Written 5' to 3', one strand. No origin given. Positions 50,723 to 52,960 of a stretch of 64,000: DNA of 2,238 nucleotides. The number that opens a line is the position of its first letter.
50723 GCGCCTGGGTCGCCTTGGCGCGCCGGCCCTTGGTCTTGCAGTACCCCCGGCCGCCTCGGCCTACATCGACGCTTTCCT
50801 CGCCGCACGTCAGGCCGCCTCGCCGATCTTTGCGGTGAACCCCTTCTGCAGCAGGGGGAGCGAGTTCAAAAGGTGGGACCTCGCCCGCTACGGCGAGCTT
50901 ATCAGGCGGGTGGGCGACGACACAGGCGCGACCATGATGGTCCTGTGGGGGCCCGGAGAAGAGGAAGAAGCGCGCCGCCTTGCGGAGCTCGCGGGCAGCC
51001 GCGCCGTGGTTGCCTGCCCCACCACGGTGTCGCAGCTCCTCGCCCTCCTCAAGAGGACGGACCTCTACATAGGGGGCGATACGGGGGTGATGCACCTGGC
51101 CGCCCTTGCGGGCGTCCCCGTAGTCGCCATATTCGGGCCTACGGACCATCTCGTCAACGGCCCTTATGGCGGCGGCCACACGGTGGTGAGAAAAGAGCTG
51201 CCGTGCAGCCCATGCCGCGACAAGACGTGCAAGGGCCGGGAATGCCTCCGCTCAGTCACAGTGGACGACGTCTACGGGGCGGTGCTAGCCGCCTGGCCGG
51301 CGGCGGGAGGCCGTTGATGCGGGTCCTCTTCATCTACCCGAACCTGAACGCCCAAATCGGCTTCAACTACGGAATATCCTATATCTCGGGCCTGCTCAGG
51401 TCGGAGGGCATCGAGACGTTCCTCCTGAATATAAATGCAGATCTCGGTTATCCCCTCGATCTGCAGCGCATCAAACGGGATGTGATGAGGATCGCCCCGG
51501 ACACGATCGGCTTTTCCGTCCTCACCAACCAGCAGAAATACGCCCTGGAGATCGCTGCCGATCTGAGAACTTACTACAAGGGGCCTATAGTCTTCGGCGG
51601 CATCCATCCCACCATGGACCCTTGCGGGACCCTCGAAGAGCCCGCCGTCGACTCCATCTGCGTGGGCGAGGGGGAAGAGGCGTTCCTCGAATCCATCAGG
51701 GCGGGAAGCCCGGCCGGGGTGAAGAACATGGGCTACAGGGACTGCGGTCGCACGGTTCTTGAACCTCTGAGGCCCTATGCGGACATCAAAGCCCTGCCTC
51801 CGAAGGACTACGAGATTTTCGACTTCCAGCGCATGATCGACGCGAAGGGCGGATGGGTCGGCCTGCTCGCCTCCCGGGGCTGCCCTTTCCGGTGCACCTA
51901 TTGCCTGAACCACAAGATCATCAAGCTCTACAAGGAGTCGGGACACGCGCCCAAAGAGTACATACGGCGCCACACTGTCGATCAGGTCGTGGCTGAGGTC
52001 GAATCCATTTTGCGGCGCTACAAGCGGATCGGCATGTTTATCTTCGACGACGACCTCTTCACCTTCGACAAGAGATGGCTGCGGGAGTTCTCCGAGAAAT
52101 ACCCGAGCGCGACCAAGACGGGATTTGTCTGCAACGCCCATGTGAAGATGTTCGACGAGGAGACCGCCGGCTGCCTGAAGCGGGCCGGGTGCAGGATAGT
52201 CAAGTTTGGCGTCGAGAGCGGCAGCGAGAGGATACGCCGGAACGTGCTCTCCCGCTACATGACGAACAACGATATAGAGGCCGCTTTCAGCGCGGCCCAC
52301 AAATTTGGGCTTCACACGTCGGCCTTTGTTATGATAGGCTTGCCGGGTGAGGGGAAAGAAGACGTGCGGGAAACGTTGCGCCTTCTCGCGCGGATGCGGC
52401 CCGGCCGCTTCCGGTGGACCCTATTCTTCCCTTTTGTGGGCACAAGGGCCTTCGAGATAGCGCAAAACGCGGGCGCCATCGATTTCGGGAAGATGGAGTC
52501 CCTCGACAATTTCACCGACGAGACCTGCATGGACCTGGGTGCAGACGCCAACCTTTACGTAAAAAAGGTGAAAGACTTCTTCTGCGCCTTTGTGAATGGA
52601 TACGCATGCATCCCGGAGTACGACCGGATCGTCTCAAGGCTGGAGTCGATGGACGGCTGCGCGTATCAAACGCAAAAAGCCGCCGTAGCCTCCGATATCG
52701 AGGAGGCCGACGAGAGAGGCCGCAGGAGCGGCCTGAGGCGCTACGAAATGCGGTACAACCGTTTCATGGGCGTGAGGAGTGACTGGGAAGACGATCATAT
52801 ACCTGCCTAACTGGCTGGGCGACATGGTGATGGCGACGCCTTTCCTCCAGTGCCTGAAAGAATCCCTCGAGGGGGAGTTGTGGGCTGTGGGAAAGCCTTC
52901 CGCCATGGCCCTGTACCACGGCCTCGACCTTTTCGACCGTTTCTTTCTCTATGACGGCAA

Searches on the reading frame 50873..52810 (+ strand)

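Call 63: search_protein_families(library=pfam, proteins=[window:50873-52810:+], max_evalue=0.00001)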
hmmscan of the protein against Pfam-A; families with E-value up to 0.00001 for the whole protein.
window:50873-52810:+ (645 aa): 2 families
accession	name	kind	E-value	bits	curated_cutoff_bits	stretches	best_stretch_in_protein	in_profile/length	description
PF04055.27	Radical_SAM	-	9e-20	71.9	29.5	1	334-505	4-166/166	Radical SAM superfamily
PF02310.24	B12-binding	-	2.6e-16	60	32.1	1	162-272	11-118/121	B12 binding domain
